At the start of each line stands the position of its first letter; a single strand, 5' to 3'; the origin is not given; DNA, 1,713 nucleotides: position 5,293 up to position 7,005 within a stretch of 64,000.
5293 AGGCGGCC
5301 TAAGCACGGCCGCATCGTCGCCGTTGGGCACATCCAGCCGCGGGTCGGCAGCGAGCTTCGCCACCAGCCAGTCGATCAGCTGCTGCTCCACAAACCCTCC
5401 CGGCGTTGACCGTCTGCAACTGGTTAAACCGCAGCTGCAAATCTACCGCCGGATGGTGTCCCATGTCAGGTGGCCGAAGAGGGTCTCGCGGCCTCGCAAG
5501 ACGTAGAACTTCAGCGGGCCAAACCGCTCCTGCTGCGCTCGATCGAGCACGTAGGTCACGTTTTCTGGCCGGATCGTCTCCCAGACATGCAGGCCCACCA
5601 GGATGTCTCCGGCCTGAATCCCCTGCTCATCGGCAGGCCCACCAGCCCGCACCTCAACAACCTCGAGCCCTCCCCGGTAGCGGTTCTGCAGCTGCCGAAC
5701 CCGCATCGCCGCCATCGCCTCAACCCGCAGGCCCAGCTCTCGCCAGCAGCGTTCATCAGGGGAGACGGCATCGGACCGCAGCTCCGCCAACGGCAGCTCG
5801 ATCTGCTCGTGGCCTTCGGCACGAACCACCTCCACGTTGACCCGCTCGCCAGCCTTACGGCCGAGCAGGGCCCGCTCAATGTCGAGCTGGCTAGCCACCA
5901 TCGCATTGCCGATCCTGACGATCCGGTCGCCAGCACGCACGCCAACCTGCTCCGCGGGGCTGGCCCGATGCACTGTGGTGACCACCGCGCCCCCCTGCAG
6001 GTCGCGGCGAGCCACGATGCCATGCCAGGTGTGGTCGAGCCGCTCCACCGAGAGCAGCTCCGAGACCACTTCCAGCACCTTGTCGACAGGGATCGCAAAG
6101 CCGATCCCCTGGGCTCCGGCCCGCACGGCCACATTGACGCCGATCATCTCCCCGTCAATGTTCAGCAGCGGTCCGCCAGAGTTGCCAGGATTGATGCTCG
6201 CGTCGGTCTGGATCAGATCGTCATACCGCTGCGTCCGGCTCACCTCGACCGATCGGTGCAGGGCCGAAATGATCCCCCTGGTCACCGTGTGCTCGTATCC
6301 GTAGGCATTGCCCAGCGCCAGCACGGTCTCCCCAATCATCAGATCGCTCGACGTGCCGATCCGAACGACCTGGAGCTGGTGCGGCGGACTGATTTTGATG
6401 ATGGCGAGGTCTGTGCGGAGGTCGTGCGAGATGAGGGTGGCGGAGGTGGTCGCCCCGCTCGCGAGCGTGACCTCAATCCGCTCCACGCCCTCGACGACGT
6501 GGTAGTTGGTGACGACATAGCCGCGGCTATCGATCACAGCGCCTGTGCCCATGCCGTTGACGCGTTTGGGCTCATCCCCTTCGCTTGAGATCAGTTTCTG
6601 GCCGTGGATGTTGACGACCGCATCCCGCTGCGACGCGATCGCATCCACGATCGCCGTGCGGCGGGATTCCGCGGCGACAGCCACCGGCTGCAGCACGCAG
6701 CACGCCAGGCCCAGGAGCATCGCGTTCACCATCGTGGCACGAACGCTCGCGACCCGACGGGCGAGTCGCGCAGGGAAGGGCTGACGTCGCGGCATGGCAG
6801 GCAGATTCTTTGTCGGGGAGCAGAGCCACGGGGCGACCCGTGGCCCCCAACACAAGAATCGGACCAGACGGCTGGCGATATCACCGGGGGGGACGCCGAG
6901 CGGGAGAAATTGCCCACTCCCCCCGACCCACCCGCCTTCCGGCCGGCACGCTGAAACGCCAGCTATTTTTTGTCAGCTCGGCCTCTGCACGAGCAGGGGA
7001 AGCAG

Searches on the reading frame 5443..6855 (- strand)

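Call 39: search_protein_families(library=pfam, proteins=[window:5443-6855:-], max_evalue=0.001)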
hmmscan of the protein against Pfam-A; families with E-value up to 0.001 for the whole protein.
window:5443-6855:- (470 aa): 6 families
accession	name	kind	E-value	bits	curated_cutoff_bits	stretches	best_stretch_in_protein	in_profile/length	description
PF13365.12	Trypsin_2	-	1.8e-33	116.8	27.6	1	103-240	1-144/144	Trypsin-like peptidase domain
PF00089.32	Trypsin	-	3.4e-19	70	20.6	1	102-263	26-219/220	Trypsin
PF13180.12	PDZ_2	-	4.8e-19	68.9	27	1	284-354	8-78/80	PDZ domain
PF17820.7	PDZ_6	-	4.5e-13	49.2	27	2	291-345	1-54/54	PDZ domain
PF00595.29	PDZ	-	5.7e-11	43.1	23.2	1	284-343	23-80/81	PDZ domain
PF14685.13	PDZ_Tricorn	-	0.00094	19.6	25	0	296-349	28-82/88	Tricorn protease PDZ domain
